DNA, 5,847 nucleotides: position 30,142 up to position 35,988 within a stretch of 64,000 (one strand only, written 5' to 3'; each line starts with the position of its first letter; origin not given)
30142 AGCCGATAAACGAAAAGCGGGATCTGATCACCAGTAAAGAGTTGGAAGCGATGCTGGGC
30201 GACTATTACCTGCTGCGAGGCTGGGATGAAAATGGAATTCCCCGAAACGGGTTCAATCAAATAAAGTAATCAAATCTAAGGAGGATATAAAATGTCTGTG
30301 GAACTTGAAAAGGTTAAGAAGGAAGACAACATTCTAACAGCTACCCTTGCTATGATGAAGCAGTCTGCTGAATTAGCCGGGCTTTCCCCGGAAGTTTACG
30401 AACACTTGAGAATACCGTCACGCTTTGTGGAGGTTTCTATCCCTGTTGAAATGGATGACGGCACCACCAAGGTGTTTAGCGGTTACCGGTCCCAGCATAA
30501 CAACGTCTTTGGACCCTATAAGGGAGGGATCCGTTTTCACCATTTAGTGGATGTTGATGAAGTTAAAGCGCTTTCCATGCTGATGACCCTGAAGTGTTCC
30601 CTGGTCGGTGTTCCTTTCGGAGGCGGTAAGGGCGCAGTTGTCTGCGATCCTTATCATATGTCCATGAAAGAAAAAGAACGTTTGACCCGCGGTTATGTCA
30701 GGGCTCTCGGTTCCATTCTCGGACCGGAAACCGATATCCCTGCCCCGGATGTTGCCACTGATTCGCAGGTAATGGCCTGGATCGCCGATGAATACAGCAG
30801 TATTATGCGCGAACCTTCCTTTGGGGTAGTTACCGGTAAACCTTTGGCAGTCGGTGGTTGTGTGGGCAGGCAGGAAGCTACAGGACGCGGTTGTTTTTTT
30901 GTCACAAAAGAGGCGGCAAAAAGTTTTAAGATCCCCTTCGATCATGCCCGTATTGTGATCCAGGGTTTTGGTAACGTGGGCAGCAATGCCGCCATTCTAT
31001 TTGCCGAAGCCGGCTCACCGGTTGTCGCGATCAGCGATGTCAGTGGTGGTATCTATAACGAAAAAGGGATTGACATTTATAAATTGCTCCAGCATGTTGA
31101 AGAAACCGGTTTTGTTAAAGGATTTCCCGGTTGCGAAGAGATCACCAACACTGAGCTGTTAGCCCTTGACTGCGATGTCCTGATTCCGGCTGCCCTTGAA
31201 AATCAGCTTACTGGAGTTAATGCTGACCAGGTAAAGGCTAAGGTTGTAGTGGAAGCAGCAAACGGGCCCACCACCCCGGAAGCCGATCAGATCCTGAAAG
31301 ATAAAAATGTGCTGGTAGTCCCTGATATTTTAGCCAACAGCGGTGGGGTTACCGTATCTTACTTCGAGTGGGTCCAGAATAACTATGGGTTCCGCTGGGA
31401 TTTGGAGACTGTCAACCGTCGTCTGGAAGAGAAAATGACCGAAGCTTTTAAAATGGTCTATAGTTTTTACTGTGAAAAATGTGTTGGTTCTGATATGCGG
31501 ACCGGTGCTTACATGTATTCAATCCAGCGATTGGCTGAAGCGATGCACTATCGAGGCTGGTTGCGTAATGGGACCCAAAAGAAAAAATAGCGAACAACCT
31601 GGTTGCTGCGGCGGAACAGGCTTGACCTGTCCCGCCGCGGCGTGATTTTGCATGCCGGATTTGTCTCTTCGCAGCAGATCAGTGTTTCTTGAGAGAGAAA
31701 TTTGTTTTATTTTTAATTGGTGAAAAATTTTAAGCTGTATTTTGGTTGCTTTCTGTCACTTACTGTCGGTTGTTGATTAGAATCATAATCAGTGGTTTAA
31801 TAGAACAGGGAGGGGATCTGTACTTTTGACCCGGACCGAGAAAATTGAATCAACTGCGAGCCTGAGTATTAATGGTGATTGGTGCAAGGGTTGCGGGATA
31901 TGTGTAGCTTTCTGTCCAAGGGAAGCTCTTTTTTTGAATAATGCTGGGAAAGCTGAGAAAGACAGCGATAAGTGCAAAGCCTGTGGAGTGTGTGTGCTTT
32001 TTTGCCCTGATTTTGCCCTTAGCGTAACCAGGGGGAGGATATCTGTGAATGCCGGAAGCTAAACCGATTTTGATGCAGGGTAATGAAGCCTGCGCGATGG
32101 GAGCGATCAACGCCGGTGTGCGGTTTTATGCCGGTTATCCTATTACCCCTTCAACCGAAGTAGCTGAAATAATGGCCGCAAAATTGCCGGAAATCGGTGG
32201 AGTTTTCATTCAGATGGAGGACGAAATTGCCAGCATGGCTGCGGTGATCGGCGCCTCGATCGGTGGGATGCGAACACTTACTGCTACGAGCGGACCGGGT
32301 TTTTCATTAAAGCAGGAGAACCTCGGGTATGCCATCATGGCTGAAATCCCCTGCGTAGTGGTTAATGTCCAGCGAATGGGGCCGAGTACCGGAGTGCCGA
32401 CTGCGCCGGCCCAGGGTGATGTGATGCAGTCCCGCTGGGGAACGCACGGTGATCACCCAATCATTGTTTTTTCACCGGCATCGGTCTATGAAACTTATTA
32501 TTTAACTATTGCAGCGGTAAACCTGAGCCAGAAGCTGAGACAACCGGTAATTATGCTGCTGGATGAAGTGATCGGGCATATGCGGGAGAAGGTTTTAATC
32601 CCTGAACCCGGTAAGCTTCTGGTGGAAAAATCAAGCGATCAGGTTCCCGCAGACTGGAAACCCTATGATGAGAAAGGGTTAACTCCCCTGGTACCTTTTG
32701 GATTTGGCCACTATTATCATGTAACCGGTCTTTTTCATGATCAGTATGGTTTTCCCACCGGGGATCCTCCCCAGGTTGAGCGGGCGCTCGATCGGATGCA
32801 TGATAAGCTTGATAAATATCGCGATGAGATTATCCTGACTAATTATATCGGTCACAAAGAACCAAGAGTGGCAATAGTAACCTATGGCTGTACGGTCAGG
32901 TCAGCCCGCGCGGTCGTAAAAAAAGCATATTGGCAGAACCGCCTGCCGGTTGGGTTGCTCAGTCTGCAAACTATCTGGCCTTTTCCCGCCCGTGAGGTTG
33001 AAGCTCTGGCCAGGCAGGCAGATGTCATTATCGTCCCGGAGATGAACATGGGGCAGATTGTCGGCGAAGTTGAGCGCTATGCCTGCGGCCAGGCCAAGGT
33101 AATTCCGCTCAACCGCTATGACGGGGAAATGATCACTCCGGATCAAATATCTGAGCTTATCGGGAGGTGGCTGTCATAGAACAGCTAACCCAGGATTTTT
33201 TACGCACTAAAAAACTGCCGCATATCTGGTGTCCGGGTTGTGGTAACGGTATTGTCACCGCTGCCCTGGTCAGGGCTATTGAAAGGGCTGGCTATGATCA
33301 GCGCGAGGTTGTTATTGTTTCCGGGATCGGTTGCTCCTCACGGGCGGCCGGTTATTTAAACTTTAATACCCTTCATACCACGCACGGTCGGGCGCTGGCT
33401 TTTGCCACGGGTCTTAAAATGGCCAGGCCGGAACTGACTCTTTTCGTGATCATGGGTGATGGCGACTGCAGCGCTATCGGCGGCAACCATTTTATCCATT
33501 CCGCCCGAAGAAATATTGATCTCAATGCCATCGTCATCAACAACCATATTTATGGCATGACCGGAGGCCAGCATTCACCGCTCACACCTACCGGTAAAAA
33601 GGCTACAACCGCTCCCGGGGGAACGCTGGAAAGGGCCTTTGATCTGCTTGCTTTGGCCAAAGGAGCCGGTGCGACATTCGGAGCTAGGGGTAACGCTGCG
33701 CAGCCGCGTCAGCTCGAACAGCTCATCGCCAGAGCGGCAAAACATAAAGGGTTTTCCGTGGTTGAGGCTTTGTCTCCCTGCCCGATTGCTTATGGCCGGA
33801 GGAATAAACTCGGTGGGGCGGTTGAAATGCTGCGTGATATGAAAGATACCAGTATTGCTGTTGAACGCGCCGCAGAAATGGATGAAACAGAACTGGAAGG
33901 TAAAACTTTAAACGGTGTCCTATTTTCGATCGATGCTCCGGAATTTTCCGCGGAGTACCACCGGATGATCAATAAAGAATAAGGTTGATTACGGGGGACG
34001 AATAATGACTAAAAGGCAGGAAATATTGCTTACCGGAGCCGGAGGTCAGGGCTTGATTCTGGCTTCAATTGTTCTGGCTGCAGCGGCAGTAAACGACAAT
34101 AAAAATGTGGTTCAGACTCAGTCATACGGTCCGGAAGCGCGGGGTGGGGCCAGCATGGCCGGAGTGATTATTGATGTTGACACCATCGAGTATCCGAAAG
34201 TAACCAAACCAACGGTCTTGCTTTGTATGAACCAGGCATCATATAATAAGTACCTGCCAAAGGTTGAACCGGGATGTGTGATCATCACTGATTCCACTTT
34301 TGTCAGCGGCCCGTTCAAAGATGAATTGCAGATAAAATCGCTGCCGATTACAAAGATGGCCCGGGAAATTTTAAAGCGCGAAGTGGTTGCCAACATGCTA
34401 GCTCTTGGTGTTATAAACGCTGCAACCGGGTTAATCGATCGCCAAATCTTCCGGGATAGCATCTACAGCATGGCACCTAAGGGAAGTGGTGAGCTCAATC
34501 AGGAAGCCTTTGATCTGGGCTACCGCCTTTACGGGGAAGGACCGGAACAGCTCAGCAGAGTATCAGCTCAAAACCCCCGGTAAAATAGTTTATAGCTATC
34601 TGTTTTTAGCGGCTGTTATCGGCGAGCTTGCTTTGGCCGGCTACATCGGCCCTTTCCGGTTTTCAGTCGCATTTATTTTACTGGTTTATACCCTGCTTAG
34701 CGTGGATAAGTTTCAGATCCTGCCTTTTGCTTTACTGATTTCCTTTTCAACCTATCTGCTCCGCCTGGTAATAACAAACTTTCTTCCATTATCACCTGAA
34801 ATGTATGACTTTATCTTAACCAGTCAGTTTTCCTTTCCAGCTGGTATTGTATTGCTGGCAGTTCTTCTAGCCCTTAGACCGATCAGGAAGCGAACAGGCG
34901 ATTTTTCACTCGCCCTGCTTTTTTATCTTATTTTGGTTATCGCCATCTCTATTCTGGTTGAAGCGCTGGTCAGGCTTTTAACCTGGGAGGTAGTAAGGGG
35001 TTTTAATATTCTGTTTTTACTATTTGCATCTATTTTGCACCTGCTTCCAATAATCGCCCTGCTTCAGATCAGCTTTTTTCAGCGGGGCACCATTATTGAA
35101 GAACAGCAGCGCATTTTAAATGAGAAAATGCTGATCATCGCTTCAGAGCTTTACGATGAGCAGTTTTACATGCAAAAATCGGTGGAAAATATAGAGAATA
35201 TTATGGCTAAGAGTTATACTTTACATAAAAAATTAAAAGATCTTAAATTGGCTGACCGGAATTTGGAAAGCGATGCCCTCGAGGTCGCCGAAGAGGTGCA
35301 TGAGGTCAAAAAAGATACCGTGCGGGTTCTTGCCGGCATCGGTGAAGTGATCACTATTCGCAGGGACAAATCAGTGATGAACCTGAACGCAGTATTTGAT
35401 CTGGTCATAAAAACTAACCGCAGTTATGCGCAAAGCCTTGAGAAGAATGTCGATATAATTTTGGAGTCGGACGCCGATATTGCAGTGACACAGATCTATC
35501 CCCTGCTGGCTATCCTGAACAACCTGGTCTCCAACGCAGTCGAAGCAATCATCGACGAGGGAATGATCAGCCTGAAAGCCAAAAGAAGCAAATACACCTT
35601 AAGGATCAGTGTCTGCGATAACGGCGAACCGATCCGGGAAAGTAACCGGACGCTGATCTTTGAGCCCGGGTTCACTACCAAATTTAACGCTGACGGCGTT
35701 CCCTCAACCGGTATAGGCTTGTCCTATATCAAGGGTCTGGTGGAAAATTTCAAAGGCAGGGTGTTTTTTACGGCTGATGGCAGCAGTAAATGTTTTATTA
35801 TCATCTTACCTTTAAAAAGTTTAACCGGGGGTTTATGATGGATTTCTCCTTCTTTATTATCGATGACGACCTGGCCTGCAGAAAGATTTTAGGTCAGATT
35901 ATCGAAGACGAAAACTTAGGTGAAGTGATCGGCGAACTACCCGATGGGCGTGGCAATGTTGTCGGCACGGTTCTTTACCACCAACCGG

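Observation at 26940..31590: Sigma-54-driven operon: omega-aminotransferase, tungsten aldehyde:ferredoxin oxidoreductase and glutamate dehydrogenase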

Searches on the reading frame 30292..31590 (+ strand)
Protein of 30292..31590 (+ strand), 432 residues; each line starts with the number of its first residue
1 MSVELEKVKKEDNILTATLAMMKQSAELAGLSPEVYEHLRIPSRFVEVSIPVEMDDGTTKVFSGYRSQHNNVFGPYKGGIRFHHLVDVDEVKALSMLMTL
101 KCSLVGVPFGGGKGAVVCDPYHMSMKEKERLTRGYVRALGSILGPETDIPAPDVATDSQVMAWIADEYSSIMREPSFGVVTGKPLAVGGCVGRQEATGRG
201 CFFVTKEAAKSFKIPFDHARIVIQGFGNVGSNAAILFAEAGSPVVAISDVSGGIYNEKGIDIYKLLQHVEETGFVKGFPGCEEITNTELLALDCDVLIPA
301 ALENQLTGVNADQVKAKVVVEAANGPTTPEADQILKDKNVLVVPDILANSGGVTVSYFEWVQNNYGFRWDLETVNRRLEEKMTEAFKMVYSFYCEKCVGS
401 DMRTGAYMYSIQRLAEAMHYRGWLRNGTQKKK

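Call 7: search_protein_families(library=pfam, proteins=[window:30292-31590:+])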
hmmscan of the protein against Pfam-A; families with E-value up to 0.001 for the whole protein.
window:30292-31590:+ (432 aa): 2 families
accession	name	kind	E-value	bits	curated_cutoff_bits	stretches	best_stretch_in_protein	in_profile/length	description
PF00208.27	ELFV_dehydrog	-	3.8e-82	276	23.4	1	188-422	1-241/241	Glutamate/Leucine/Phenylalanine/Valine dehydrogenase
PF02812.23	ELFV_dehydrog_N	-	6.4e-54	181.6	25.3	1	42-169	1-128/129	Glu/Leu/Phe/Val dehydrogenase, dimerisation domain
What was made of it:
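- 30292..31590 (+): Glutamate dehydrogenase (432 aa). ELFV_dehydrog_N and ELFV_dehydrog (call 7).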

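Call 8: search_protein_families(library=ncbifam, proteins=[window:30292-31590:+])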
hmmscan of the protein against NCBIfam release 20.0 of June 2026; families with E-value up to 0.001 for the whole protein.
window:30292-31590:+ (432 aa): 7 families
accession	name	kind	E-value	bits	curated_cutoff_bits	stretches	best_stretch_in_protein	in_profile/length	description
NF040817.1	GdhA_Arch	equivalog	3.1e-153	510.9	750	1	18-425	10-418/419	glutamate dehydrogenase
NF041398.1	GluDhGdhB_Halo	equivalog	1.2e-140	469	620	1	16-422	5-407/410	glutamate dehydrogenase GdhB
NF006929.0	PRK09414.1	equivalog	5e-78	263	536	1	32-422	47-443/445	NADP-specific glutamate dehydrogenase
NF010634.0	PRK14031.1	equivalog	6.2e-61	206.2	822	1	35-422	46-442/444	NADP-specific glutamate dehydrogenase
NF010633.0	PRK14030.1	subfamily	1.6e-58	198.9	743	1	20-422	33-443/445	glutamate dehydrogenase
NF035922.1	Trp_DH_ScyB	equivalog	9.8e-16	57.7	600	1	72-363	34-297/346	tryptophan dehydrogenase ScyB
NF004912.0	PRK06270.1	equivalog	9.4e-06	25.2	373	1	219-314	4-111/343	homoserine dehydrogenase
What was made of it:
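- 30292..31590 (+): All the best NCBIfam matches are glutamate dehydrogenases, top E 3e-153 (call 8).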

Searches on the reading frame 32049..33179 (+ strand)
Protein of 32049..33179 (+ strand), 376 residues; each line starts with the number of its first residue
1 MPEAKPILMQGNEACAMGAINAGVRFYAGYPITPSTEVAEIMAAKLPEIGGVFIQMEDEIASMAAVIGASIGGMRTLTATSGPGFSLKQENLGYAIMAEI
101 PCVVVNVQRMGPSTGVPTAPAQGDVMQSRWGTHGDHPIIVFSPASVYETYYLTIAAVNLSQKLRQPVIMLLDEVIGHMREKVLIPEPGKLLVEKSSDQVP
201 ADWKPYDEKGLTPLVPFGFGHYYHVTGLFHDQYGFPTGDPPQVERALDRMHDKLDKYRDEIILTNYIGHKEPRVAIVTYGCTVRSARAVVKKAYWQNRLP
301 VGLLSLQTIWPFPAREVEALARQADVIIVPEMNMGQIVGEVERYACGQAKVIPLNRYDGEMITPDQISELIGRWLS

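Call 7: search_protein_families(library=pfam, proteins=[window:32049-33179:+])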
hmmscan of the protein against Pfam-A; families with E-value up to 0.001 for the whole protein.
window:32049-33179:+ (376 aa): 3 families
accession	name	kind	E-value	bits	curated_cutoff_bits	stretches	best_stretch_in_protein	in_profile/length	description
PF01855.24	POR_N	-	1.3e-64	218.6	27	1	18-244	2-226/231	Pyruvate flavodoxin/ferredoxin oxidoreductase, thiamine diP-bdg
PF17147.9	PFOR_II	-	4.1e-17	62.8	27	1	274-367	3-102/102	Pyruvate:ferredoxin oxidoreductase core domain II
PF02780.25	Transketolase_C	-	3.2e-05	24.3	25.9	1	269-333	7-70/124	Transketolase, C-terminal domain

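Call 8: search_protein_families(library=ncbifam, proteins=[window:32049-33179:+])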
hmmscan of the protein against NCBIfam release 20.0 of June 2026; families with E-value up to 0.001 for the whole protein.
window:32049-33179:+ (376 aa): 13 families
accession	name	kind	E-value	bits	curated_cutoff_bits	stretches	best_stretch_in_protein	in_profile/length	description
NF006412.0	PRK08659.1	equivalog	1.1e-154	515.2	411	1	6-371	5-373/378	2-oxoacid:acceptor oxidoreductase subunit alpha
NF007206.0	PRK09627.1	equivalog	7.2e-107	357.6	579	1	6-370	3-371/375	2-oxoglutarate synthase subunit alpha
TIGR03710.1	OAFO_sf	subfamily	1.3e-106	357.5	482.75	1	4-369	191-559/561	2-oxoacid:acceptor oxidoreductase subunit alpha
NF005507.0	PRK07119.1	subfamily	1.1e-80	271.1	399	2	5-189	3-187/352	3-methyl-2-oxobutanoate dehydrogenase subunit VorB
NF041170.1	Oxoac_fdxalpha_Archa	equivalog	5.8e-69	233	800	1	4-369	233-617/636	2-oxoacid:ferredoxin oxidoreductase subunit alpha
NF040682.1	PorA_Arch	equivalog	3.8e-22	78.8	550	1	8-334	5-322/387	pyruvate synthase subunit PorA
NF006233.0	PRK08367.1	equivalog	1.8e-19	69.9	625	1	8-336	6-325/394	pyruvate ferredoxin oxidoreductase subunit alpha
NF007201.0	PRK09622.1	equivalog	1.7e-18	66.8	590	1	10-175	14-177/405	2-oxoacid:ferredoxin oxidoreductase subunit alpha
TIGR03336.1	IOR_alpha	equivalog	2.5e-18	65.7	650.9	1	8-186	4-176/595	indolepyruvate ferredoxin oxidoreductase subunit alpha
NF006232.0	PRK08366.1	equivalog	4.5e-18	65.1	646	1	8-116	9-120/394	2-ketoisovalerate ferredoxin oxidoreductase subunit alpha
NF045764.1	PhenlGlyoxDHPadG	equivalog_domain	2.1e-13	49.6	700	1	6-111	2-109/398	NADH-dependent phenylglyoxylate dehydrogenase subunit alpha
NF045791.1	OxalOxredalpha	equivalog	1.7e-08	33.9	500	1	10-90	8-90/395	oxalate oxidoreductase subunit alpha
TIGR02176.1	pyruv_ox_red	equivalog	2.7e-05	22.2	911.35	1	8-320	3-313/1167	pyruvate:ferredoxin (flavodoxin) oxidoreductase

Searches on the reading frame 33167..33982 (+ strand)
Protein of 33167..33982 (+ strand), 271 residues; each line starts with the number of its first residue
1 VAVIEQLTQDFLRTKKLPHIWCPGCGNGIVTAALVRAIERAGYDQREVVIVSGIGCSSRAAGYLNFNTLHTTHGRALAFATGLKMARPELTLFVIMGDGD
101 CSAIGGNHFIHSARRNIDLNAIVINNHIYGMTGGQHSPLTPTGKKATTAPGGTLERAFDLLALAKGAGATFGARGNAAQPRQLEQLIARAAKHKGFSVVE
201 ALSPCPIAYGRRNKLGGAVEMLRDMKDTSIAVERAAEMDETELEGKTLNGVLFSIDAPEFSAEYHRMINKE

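Call 7: search_protein_families(library=pfam, proteins=[window:33167-33982:+])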
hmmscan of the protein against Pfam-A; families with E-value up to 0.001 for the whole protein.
window:33167-33982:+ (271 aa): 1 family
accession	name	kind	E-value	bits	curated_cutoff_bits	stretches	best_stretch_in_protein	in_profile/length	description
PF02775.26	TPP_enzyme_C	-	1e-33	116.7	21.9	1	54-200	2-150/151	Thiamine pyrophosphate enzyme, C-terminal TPP binding domain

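Call 8: search_protein_families(library=ncbifam, proteins=[window:33167-33982:+])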
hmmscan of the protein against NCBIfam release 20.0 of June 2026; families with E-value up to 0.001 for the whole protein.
window:33167-33982:+ (271 aa): 20 families
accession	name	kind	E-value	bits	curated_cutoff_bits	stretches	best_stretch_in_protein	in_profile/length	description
NF007207.0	PRK09628.1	equivalog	2.7e-87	292.9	364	1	9-270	6-268/277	2-oxoglutarate ferredoxin oxidoreductase subunit beta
NF008820.0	PRK11866.1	equivalog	2.4e-66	224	402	1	12-269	9-266/287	2-oxoacid ferredoxin oxidoreductase subunit beta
TIGR02177.1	PorB_KorB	subfamily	5.2e-61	206.6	261.9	1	20-206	2-188/286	2-oxoacid:acceptor oxidoreductase, beta subunit, pyruvate/2-ketoisovalerate family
NF041171.1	Oxoac_fdxbeta_Archa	equivalog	3.9e-58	197.1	423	1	21-207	5-191/296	2-oxoacid:ferredoxin oxidoreductase subunit beta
NF008821.0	PRK11869.1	equivalog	7.8e-55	185.8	438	1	10-237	5-236/286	2-oxoacid ferredoxin oxidoreductase subunit beta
NF008818.0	PRK11864.1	subfamily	2.6e-17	62.9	405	1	19-211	18-214/300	3-methyl-2-oxobutanoate dehydrogenase subunit beta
NF008819.1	PRK11865.1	equivalog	9e-15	54.7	405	1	19-221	18-226/300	pyruvate synthase subunit PorB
TIGR03336.1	IOR_alpha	equivalog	1.4e-11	43.4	650.9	1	17-210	354-536/595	indolepyruvate ferredoxin oxidoreductase subunit alpha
TIGR02176.1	pyruv_ox_red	equivalog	3.6e-09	35.1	911.35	1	93-220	957-1084/1167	pyruvate:ferredoxin (flavodoxin) oxidoreductase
NF006203.0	PRK08327.1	equivalog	8e-09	34.5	456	1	31-193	389-554/571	thiamine pyrophosphate-requiring protein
NF004813.0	PRK06163.1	equivalog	6.1e-08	32.6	240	1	51-199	33-168/202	hypothetical protein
NF045792.1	OxalOxredbeta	equivalog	4.6e-07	29.1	590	1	91-154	103-166/311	oxalate oxidoreductase subunit beta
NF004807.0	PRK06154.1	equivalog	8.4e-07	28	607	1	70-192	430-540/565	thiamine pyrophosphate-requiring protein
NF045766.1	PhenlGlyoxDHPadI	equivalog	3.2e-06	26.2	700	1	86-228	229-375/443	NADH-dependent phenylglyoxylate dehydrogenase subunit beta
TIGR03846.1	sulfopy_beta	equivalog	1.5e-05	25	221.5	1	49-139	16-110/182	sulfopyruvate decarboxylase subunit beta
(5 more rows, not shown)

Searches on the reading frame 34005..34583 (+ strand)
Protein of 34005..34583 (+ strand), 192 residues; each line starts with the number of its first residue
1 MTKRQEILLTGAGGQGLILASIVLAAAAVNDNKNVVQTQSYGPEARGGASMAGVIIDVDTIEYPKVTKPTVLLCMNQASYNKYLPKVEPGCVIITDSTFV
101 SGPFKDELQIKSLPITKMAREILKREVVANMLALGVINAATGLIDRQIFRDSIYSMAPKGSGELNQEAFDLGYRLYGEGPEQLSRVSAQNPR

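Call 7: search_protein_families(library=pfam, proteins=[window:34005-34583:+])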
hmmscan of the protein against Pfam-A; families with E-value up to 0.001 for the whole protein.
window:34005-34583:+ (192 aa): 1 family
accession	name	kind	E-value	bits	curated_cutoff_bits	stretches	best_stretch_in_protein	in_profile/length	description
PF01558.24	POR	-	2.2e-31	109.8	27.4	1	13-173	1-172/173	Pyruvate ferredoxin/flavodoxin oxidoreductase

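Call 8: search_protein_families(library=ncbifam, proteins=[window:34005-34583:+])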
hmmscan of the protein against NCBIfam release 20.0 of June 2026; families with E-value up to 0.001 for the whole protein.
window:34005-34583:+ (192 aa): 23 families
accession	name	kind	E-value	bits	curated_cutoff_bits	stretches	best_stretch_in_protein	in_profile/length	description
NF006323.0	PRK08537.1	equivalog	3.3e-51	173.2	235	1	4-175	2-177/181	2-oxoacid:ferredoxin oxidoreductase subunit gamma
NF006211.0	PRK08338.1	equivalog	7.4e-28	97.1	239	1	7-174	3-166/170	2-oxoacid:ferredoxin oxidoreductase subunit gamma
NF006275.0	PRK08441.1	equivalog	2.1e-26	92.6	216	1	5-174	3-176/185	2-oxoglutarate-acceptor oxidoreductase subunit OorC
TIGR03710.1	OAFO_sf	subfamily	7.3e-19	67.8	482.75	1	7-180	4-177/561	2-oxoacid:acceptor oxidoreductase subunit alpha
TIGR02175.1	PorC_KorC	subfamily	1.5e-15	57.4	81.1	1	6-174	3-173/177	2-oxoacid:acceptor oxidoreductase, gamma subunit, pyruvate/2-ketoisovalerate family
NF005325.0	PRK06853.1-5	equivalog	9.1e-14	51.6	230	1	4-175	3-190/192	indolepyruvate oxidoreductase subunit beta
NF005322.0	PRK06853.1-2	equivalog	6.2e-13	49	237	1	3-99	4-101/197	indolepyruvate oxidoreductase subunit beta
NF045762.1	PhenlGlyoxDHPadE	equivalog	2.7e-12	46.9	300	1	6-173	3-176/187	NADH-dependent phenylglyoxylate dehydrogenase subunit gamma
NF040683.1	PorC_Meth_Thtga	equivalog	4.9e-12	45.9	270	1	6-174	3-171/177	pyruvate synthase subunit PorC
NF005323.0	PRK06853.1-3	equivalog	5.3e-12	46.1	238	1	3-97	5-99/197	indolepyruvate oxidoreductase subunit beta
NF006321.0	PRK08534.1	equivalog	8e-12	45.2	225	1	6-176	3-177/181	pyruvate ferredoxin oxidoreductase subunit gamma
TIGR03334.1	IOR_beta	equivalog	8.2e-10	39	205.8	1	6-99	2-95/189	indolepyruvate ferredoxin oxidoreductase subunit beta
NF005324.0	PRK06853.1-4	equivalog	1.3e-09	38.3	222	1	4-175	2-188/196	indolepyruvate oxidoreductase subunit beta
NF005326.0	PRK06853.1-6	equivalog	3.8e-07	30.1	348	1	3-135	2-134/202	indolepyruvate oxidoreductase subunit beta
NF010632.0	PRK14029.1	equivalog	2.6e-06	27.2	335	1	6-167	3-171/185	pyruvate/ketoisovalerate ferredoxin oxidoreductase subunit gamma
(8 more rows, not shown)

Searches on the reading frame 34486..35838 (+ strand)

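Call 10: search_protein_families(library=pfam, max_evalue=1e-8, proteins=[window:34486-35838:+])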
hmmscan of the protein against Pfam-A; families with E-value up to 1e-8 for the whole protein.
window:34486-35838:+ (450 aa): 1 family
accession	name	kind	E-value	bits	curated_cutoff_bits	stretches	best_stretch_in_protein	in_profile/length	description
PF02518.31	HATPase_c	-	9.7e-14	52.2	26.4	1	340-444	6-110/111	Histidine kinase-, DNA gyrase B-, and HSP90-like ATPase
